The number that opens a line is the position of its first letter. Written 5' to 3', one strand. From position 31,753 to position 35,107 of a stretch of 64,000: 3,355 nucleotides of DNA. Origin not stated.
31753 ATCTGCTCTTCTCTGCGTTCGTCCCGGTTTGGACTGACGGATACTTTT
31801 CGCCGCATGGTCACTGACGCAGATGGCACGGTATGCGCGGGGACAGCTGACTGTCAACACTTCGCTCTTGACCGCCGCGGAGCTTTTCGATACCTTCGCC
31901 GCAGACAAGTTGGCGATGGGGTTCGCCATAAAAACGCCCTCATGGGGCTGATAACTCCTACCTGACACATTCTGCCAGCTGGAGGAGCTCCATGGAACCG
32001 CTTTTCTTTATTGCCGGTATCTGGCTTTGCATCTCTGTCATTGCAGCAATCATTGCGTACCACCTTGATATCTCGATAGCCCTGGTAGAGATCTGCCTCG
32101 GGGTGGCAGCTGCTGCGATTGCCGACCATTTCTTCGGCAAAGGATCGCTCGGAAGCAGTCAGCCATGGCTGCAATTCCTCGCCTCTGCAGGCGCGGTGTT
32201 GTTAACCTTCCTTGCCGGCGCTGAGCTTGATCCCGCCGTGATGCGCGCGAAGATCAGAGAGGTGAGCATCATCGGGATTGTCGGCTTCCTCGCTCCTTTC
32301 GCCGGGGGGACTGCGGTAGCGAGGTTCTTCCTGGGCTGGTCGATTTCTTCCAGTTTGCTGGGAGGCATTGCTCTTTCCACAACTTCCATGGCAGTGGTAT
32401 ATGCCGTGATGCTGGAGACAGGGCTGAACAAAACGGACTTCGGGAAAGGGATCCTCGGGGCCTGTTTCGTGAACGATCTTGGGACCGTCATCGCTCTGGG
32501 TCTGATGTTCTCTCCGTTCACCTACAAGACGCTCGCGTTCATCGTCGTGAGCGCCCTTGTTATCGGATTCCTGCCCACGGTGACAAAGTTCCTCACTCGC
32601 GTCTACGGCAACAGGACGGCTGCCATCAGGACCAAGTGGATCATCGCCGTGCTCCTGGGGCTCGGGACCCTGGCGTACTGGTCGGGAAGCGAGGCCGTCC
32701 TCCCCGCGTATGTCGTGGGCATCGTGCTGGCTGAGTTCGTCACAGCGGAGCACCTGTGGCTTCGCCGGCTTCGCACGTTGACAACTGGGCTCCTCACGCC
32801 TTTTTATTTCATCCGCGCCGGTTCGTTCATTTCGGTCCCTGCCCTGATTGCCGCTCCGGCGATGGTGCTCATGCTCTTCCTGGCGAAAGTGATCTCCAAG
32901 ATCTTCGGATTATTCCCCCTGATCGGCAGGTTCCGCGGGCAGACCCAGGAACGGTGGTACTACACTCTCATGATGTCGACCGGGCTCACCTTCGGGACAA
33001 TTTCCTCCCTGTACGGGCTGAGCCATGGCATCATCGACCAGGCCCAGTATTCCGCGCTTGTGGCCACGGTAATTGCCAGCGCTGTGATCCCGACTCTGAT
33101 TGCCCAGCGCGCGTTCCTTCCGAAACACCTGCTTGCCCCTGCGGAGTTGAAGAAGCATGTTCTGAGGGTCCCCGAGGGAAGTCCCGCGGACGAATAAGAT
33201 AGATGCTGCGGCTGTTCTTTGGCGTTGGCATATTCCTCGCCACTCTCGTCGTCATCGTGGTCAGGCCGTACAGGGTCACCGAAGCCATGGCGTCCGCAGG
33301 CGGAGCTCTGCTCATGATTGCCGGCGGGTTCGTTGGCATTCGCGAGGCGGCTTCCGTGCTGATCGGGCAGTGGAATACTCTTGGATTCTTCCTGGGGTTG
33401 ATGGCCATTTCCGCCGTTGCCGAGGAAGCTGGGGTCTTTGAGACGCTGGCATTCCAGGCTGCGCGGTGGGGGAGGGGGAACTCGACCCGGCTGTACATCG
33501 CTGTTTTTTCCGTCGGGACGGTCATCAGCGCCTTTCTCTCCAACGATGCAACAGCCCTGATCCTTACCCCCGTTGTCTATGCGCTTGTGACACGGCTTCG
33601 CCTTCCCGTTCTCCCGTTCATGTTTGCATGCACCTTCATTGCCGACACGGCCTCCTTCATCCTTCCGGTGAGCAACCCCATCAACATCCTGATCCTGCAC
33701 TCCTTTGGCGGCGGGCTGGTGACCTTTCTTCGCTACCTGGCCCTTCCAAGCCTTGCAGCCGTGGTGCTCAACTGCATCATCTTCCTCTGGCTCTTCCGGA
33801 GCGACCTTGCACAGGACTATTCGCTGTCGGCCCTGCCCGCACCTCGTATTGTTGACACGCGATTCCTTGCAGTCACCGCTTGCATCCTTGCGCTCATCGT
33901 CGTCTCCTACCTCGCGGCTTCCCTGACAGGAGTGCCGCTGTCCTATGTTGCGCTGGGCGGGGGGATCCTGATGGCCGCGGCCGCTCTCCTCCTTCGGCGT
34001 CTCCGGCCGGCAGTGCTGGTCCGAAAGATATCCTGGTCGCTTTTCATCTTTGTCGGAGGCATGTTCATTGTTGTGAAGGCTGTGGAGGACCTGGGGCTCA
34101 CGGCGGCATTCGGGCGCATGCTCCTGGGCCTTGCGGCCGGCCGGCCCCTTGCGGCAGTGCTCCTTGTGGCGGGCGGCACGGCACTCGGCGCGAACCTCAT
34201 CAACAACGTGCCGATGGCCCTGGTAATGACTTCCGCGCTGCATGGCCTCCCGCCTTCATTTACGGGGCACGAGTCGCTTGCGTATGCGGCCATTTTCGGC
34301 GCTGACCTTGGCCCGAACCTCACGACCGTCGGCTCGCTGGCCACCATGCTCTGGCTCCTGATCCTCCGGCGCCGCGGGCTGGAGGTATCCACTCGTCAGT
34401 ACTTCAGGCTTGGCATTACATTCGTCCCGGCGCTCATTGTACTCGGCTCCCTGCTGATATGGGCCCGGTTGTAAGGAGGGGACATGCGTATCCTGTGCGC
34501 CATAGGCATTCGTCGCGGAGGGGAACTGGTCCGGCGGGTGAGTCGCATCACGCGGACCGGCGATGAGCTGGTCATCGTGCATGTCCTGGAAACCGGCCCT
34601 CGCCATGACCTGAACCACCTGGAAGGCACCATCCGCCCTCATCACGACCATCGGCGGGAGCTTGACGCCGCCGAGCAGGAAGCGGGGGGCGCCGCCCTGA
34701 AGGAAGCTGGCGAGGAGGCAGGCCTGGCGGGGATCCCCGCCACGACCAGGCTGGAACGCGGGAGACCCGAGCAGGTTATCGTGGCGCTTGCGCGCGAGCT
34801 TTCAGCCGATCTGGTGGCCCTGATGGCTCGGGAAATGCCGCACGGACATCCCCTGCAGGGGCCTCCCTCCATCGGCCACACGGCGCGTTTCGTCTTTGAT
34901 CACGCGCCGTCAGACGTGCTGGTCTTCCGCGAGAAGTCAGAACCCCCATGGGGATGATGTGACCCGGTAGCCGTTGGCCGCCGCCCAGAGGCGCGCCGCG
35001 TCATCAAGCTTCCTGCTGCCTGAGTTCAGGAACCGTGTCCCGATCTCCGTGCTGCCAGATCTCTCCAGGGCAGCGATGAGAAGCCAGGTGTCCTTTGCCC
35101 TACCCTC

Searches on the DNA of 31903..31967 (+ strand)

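Call 29: build_rna_model(alignment_id=A2, structure=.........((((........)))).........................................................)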
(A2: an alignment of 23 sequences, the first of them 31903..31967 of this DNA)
Model R1 built from alignment A2 (23 sequences, 82 columns); structure: as given.
model positions 65; base pairs 4; branch points 0; effective number of sequences 23; information 0.696 bits per position. Calibrated on 0.2 Mb of random sequence (short: E-values are rough).
structure used (alignment columns):
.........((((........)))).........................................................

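Call 30: search_with_rna_model(model_id=R1, sources=[window, L001, L002, L003, L004, L005, L006, L007, L008, L009, L010, L011, L012, L013, L014, L015, L016, L017, L018, L019, L020, L021, L022, L023, L024, L025, L026, L027, L028, L029, L030, L031, L032, L033, L034, L035, L036, L037, L038, L039, L040, L041, L042, L043, L044, L045, L046, L047, L048, L049, L050, L051, L052, L053, L054, L055, L056, L057, L058, L059, L060, L061, L062, L063, L064, L065, L066, L067, L068, L069, L070, L071, L072, L073, L074, L075, L076, L077, L078, L079, L080, L081, L082, L083, L084], max_evalue=0.01)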
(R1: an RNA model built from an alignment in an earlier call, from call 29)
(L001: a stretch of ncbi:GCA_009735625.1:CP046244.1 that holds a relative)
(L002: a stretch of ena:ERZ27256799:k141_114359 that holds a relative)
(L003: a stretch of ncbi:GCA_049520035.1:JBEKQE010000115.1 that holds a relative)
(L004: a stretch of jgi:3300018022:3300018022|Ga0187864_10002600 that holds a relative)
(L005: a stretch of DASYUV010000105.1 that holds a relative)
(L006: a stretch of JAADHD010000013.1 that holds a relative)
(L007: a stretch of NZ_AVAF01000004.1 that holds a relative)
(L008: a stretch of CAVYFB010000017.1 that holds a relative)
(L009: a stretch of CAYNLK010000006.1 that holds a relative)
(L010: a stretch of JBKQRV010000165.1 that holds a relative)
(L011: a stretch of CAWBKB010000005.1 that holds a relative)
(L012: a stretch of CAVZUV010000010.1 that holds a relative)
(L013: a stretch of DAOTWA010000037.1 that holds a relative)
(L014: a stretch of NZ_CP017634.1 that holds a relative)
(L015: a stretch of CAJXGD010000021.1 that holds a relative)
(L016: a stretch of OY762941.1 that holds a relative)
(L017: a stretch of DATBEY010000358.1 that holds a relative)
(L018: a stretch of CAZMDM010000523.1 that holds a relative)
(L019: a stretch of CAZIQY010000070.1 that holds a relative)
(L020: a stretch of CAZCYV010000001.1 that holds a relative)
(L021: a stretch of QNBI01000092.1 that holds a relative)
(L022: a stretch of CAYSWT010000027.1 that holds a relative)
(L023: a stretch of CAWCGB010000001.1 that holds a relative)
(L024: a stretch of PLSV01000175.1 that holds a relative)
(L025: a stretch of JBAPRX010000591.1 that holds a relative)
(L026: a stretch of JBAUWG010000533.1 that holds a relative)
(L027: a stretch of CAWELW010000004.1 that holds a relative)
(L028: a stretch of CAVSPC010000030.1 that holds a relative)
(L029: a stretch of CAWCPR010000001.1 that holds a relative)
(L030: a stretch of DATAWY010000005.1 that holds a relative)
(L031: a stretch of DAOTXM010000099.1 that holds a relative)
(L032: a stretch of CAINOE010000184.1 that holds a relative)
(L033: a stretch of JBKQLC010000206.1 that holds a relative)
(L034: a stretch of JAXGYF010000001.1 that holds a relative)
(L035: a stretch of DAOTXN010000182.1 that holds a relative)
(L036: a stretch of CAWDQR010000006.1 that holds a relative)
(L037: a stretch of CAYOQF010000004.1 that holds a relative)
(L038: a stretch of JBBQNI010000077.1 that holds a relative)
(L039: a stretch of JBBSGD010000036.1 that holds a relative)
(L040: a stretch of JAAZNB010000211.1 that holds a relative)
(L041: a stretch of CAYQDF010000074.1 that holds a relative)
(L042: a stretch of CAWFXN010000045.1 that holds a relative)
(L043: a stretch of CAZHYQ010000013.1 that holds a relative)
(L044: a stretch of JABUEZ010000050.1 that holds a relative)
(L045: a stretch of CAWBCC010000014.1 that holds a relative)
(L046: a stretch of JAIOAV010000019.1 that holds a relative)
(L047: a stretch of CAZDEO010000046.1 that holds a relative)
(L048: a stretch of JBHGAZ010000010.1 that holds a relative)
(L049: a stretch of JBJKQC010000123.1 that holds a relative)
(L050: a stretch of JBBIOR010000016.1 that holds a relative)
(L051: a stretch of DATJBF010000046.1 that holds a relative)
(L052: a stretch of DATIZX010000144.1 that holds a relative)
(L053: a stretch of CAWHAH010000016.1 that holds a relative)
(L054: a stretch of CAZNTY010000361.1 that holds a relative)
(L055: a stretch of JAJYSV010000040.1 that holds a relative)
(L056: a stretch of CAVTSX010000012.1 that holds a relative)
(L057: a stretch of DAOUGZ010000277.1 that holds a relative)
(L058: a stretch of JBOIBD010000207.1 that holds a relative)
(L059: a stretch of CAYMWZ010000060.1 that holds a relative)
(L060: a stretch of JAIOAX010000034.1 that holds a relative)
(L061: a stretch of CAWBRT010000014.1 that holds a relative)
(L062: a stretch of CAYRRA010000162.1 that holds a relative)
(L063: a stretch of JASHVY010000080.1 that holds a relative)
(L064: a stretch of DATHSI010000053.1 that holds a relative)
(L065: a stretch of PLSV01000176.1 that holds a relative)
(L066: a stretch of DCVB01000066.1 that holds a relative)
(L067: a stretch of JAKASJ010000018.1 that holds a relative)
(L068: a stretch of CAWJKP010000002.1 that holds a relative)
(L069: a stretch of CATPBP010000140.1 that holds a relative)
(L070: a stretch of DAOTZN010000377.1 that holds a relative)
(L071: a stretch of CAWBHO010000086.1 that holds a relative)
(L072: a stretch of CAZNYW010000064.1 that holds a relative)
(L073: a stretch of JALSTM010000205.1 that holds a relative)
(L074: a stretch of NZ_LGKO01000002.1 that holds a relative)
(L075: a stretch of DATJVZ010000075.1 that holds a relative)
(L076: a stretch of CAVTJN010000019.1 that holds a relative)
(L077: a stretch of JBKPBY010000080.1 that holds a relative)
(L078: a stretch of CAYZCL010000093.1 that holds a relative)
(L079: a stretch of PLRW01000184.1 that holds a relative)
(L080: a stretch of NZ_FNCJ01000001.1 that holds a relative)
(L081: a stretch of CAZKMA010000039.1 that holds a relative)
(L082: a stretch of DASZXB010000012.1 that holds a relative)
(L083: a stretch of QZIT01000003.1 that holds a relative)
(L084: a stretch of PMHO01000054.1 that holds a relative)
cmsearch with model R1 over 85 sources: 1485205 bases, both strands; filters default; matches with E-value up to 0.01: 185.
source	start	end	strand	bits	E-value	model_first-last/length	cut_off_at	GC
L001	15669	15733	-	57.1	2.8e-14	1-65/65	no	0.51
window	31903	31967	+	57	3.2e-14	1-65/65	no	0.52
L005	3445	3508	+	55.6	8.4e-14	1-65/65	no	0.5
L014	3974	4036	+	54.8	1.5e-13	1-65/65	no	0.48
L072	8676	8739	-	54.7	1.6e-13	1-65/65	no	0.55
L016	160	223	+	52.9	5.9e-13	1-65/65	no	0.48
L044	4247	4311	+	52.2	1e-12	1-65/65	no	0.55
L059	8345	8410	+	52.1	1.1e-12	1-65/65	no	0.67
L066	8084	8147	-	51.7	1.4e-12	1-65/65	no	0.47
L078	8043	8107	+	49.2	8.4e-12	1-65/65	no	0.68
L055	20965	21026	+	49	9.3e-12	1-65/65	no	0.5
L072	13135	13198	+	48.9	1e-11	1-65/65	no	0.55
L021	565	629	+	48.8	1.1e-11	1-65/65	no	0.55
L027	5787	5849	-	48.7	1.2e-11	1-65/65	no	0.6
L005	3978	4040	+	48.6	1.3e-11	1-65/65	no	0.57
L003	11498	11562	+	48.4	1.4e-11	1-65/65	no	0.49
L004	11389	11453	+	48.4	1.4e-11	1-65/65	no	0.49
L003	7867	7929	+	48.1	1.8e-11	1-65/65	no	0.59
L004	7758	7820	+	48.1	1.8e-11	1-65/65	no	0.59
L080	9681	9743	+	47.4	3e-11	1-65/65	no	0.56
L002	3175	3238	+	46.9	4.3e-11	1-65/65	no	0.48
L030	3879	3940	+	46.7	4.9e-11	1-65/65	no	0.6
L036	9653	9713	+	46.7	5e-11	1-65/65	no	0.64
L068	3757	3834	+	46.5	5.8e-11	1-65/65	no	0.58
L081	9875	9938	+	46.2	6.9e-11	1-65/65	no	0.5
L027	5981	6042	+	46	8.1e-11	1-65/65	no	0.56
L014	8043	8107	+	45.9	9e-11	1-65/65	no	0.49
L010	7190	7250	-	45.7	1e-10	1-65/65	no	0.61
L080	14296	14363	+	45.6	1e-10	1-65/65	no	0.6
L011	9815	9875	+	45.5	1.1e-10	1-65/65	no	0.62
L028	9269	9329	+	45.5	1.1e-10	1-65/65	no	0.62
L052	4110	4182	+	45.5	1.2e-10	1-65/65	no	0.56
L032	6753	6814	-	45.4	1.2e-10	1-65/65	no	0.68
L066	8879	8941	+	44.9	1.8e-10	1-65/65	no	0.51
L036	9507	9568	-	44.9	1.8e-10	1-65/65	no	0.63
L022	7287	7349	+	44.9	1.8e-10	1-65/65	no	0.52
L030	18208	18269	-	44.7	2.1e-10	1-65/65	no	0.61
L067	3664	3727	+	44.3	2.8e-10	1-65/65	no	0.59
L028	4558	4619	+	44.2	2.9e-10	1-65/65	no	0.55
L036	14601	14662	+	44.1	3.1e-10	1-65/65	no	0.61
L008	7153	7216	+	44.1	3.2e-10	1-65/65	no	0.53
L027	8255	8316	+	43.9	3.5e-10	1-65/65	no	0.61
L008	13408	13472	-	43.8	4e-10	1-65/65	no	0.46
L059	13089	13154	+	43.7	4e-10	1-65/65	no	0.67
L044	358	430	+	43.6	4.5e-10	1-65/65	no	0.49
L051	16730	16794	+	43.3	5.5e-10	1-65/65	no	0.49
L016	4472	4533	+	43.2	5.9e-10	1-65/65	no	0.48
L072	9663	9725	-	43.1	6.6e-10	1-65/65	no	0.54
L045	13986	14050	-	43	6.7e-10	1-65/65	no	0.6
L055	8424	8491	+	43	7e-10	1-65/65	no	0.51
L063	2884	2948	+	42.8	8.2e-10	1-65/65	no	0.63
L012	9054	9117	+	42.7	8.5e-10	1-65/65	no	0.48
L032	2719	2780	-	42.6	9.2e-10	1-65/65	no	0.63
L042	9918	9982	+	42.6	9.3e-10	1-65/65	no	0.58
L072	9916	9979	+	42.4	1e-09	1-65/65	no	0.58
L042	9753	9814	-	42.4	1.1e-09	1-65/65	no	0.6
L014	9799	9856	+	42.2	1.2e-09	1-65/65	no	0.47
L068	3586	3654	-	42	1.4e-09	1-65/65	no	0.52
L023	5205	5265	+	41.8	1.6e-09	1-65/65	no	0.52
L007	9857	9930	+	41.8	1.7e-09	1-65/65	no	0.42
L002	6329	6402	+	41.7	1.7e-09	1-65/65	no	0.46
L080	16876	16947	+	41.7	1.8e-09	1-65/65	no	0.53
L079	429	490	+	41.7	1.8e-09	1-65/65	no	0.66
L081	9692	9755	-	41.4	2.1e-09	1-65/65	no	0.48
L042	4726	4804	+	41.3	2.2e-09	1-65/65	no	0.58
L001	6701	6759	+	41.2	2.5e-09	1-65/65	no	0.56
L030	9854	9913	+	41.1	2.7e-09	1-65/65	no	0.5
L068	8681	8752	-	41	2.8e-09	1-65/65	no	0.68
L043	15525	15596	-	41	2.9e-09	1-65/65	no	0.46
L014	6956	7026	-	41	2.9e-09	1-65/65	no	0.51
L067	18790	18853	-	40.9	3.1e-09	1-65/65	no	0.58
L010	8673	8734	-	40.8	3.2e-09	1-65/65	no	0.68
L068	20292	20373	-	40.5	4.2e-09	1-65/65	no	0.63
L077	7735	7796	+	40.4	4.4e-09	1-65/65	no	0.58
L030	2698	2758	-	40.2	5.1e-09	1-65/65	no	0.64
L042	4556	4617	-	39.8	6.5e-09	1-65/65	no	0.48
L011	4767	4827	+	39.8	6.6e-09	1-65/65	no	0.61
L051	15693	15752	-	39.7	7.2e-09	1-65/65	no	0.6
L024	784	845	+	39.6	7.5e-09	1-65/65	no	0.47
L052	15543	15602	-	39.6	7.6e-09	1-65/65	no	0.58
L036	5204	5264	-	39.5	8.3e-09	1-65/65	no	0.61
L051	3924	3994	+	39.5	8.4e-09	1-65/65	no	0.59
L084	9834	9899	+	39.4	9e-09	1-65/65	no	0.67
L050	2589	2673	+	39.2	1.1e-08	1-65/65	no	0.69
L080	14099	14171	-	39.1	1.1e-08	1-65/65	no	0.55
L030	9662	9719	-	38.8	1.4e-08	1-65/65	no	0.57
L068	9750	9826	+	38.4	1.9e-08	1-65/65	no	0.6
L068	8934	9011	+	38.3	2e-08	1-65/65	no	0.63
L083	6807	6868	+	38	2.4e-08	1-65/65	no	0.37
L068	6657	6723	-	37.8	2.7e-08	1-65/65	no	0.57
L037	9745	9809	+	37.5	3.6e-08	1-65/65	no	0.48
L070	324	387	+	37.3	4e-08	1-65/65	no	0.52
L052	6998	7070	+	37.2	4.2e-08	1-65/65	no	0.52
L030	13979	14040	+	37.2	4.4e-08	1-65/65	no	0.48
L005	10009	10090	+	37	4.8e-08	1-65/65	no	0.5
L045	8558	8635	+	36.9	5.2e-08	1-65/65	no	0.63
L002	6161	6225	-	36.9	5.5e-08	1-65/65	no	0.51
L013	2503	2563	+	36.6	6.6e-08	1-65/65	no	0.51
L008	9870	9943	+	36.5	7.2e-08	1-65/65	no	0.46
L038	8601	8660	+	36.4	7.4e-08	1-65/65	no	0.5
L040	5297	5368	-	35.7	1.2e-07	1-65/65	no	0.53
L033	7864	7924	+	35.6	1.3e-07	1-65/65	no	0.57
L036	480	555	-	35.3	1.7e-07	1-65/65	no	0.57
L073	5577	5638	+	35.3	1.7e-07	1-65/65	no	0.55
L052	19585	19649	+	35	2.1e-07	1-65/65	no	0.51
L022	2198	2269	+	34.9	2.2e-07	1-65/65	no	0.47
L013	9812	9871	+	34.8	2.4e-07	1-65/65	no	0.57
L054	2094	2156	+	34.7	2.6e-07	1-65/65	no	0.59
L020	9859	9919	+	34.5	3e-07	1-65/65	no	0.54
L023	16594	16657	-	33.9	4.5e-07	1-65/65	no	0.44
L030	13802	13860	-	33.7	5.4e-07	1-65/65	no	0.56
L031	103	163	+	33.6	5.6e-07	1-65/65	no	0.51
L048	3718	3777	-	33.6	5.7e-07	1-65/65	no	0.65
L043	9818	9877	+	33.5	5.9e-07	1-65/65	no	0.57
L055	8158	8227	-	33.5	6.2e-07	1-65/65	no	0.54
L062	3320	3379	+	33.5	6.3e-07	1-65/65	no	0.52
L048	122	200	-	33.2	7.7e-07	1-65/65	no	0.53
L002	12720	12776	-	32.9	9.2e-07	1-65/65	no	0.49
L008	20353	20409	-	32.7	1.1e-06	1-65/65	no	0.49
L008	562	620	-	32.5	1.2e-06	1-65/65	no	0.49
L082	14648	14720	+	32.5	1.2e-06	1-65/65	no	0.48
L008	706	762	+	32.4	1.3e-06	1-65/65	no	0.49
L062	3184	3246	-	32.1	1.6e-06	1-65/65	no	0.49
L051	9833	9911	+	31.8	2.1e-06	1-65/65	no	0.56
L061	4257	4333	+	31.6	2.3e-06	1-65/65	no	0.53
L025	7173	7251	+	31.6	2.4e-06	1-65/65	no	0.52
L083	144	205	+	31.3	2.9e-06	1-65/65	no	0.47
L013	9632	9704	-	31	3.7e-06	1-65/65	no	0.49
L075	1288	1355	+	30.9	3.7e-06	1-65/65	no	0.65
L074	9844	9904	+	30.9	4e-06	1-65/65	no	0.49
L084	9665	9725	-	30.3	5.9e-06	1-65/65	no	0.61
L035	9812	9880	+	30.1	6.7e-06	1-65/65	no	0.62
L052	9834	9910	+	30.1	7e-06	1-65/65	no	0.55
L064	6419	6482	+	30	7.6e-06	1-65/65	no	0.55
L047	3077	3157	+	29.9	7.6e-06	1-65/65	no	0.49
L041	9869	9941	+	29.9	7.8e-06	1-65/65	no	0.55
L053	9802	9875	+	29.8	8.2e-06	1-65/65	no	0.54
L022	2440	2511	+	29.5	1.1e-05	1-65/65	no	0.43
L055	20729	20806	-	29.5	1.1e-05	1-65/65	no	0.53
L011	14227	14299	+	29.4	1.1e-05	1-65/65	no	0.47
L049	845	911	+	29.4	1.1e-05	1-65/65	no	0.6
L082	9707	9781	+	29.2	1.3e-05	1-65/65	no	0.49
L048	945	1012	-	28.9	1.7e-05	1-65/65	no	0.56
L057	2202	2285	-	28.6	2.1e-05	1-65/65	no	0.6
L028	14784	14856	+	28.5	2.1e-05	1-65/65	no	0.45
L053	21436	21507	+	28.5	2.1e-05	1-65/65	no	0.53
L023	9865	9932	+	28.5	2.1e-05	1-65/65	no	0.5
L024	9864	9931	+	27.9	3.2e-05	1-65/65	no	0.54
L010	9495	9555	+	27.9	3.3e-05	1-65/65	no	0.61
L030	8450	8516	-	27.8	3.6e-05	1-65/65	no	0.57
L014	13090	13162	+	27.8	3.6e-05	1-65/65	no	0.52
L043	19225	19289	-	27.7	3.8e-05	1-65/65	no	0.57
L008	4136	4192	-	27.6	4e-05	1-65/65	no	0.56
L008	15839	15895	-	27.6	4.2e-05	1-65/65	no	0.54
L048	5615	5692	+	27.4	4.8e-05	1-65/65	no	0.55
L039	9753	9817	+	27.2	5.3e-05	1-65/65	no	0.66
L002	2538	2595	-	26.9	6.7e-05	1-65/65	no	0.48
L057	20106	20179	+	26.8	7.3e-05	1-65/65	no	0.59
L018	6933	7001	+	26.4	9.4e-05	1-65/65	no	0.41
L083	6629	6700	-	26.1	0.00012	1-65/65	no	0.33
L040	5711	5771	+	25.9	0.00014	1-65/65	no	0.49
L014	7130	7204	+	25.9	0.00014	1-65/65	no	0.43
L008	5311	5367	+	25.8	0.00015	1-65/65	no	0.56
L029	9869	9939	+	25.6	0.00017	1-65/65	no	0.49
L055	19083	19144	-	25.3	0.00021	1-65/65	no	0.56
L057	7209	7296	+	25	0.00026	1-65/65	no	0.66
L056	4192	4256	+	24.8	0.0003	1-65/65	no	0.66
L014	14125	14196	+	24.5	0.00036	1-65/65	no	0.56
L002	12936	12993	+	24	0.00052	1-65/65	no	0.55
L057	5356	5444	+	24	0.00052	1-65/65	no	0.65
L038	8465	8528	-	24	0.00053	1-65/65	no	0.53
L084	14255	14330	-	23.9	0.00056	1-65/65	no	0.66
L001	8512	8586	+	23.5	0.00077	1-65/65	no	0.53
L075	76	142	-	23.2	0.00092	1-65/65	no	0.6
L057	6461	6544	+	21.6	0.0031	1-65/65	no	0.61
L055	1397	1480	+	21.5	0.0032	1-65/65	no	0.54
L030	19586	19647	+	21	0.0046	1-65/65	no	0.61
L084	575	637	+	20.5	0.0063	1-65/65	no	0.57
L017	1585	1670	+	20.3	0.0073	1-65/65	no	0.6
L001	15863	15936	+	20.1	0.0083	1-65/65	no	0.55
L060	9881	9951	+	20.1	0.0087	1-65/65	no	0.54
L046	4451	4524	+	19.9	0.0096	1-65/65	no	0.57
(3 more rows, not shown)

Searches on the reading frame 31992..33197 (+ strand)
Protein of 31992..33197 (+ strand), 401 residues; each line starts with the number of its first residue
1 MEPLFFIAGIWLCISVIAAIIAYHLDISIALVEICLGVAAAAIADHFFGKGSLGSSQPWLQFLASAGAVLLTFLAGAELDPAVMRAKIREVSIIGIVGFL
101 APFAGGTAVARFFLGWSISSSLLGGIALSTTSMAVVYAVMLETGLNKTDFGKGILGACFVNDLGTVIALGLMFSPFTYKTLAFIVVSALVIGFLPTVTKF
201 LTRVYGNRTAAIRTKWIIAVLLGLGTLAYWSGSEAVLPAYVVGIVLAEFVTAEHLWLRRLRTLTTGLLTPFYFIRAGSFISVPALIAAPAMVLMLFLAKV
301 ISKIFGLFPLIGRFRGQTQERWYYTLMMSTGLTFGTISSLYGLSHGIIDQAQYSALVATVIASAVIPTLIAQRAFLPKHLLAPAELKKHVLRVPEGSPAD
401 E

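Call 70: search_protein_families(library=pfam, max_evalue=0.01, proteins=[window:31992-33197:+])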
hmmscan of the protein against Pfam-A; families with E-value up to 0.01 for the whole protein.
window:31992-33197:+ (401 aa): 1 family
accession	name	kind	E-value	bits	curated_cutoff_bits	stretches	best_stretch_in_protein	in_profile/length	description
PF00999.27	Na_H_Exchanger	-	3.5e-30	105.6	26.2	1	15-369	4-367/375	Sodium/hydrogen exchanger, transmembrane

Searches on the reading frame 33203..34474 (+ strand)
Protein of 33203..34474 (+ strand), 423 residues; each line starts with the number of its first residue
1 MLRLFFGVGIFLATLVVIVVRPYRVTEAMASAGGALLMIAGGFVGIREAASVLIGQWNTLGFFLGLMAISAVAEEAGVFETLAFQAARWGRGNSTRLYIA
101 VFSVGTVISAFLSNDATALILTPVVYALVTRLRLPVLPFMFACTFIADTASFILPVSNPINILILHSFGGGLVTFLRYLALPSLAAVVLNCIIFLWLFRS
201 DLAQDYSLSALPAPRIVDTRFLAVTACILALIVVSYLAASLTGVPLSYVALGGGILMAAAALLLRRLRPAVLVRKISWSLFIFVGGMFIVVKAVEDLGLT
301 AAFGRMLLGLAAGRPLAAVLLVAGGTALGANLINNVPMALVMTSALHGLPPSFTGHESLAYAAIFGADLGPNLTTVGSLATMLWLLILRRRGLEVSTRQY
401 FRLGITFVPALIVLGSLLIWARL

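Call 70: search_protein_families(library=pfam, max_evalue=0.01, proteins=[window:33203-34474:+])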
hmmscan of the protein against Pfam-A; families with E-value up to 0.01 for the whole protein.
window:33203-34474:+ (423 aa): 2 families
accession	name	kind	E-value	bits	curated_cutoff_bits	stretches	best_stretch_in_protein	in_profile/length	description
PF02040.21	ArsB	-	3.7e-54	185.1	22.2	1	8-420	3-422/423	Arsenical pump membrane protein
PF03600.22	CitMHS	-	5.5e-50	170.8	31.9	1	16-365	2-335/336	Citrate transporter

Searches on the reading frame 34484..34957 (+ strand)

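Call 70: search_protein_families(library=pfam, max_evalue=0.01, proteins=[window:34484-34957:+])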
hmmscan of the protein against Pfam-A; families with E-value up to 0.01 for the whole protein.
window:34484-34957:+ (157 aa): 1 family
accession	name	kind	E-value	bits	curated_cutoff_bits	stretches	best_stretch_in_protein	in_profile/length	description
PF00582.32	Usp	-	3.2e-13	50.9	24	1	2-149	4-141/141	Universal stress protein family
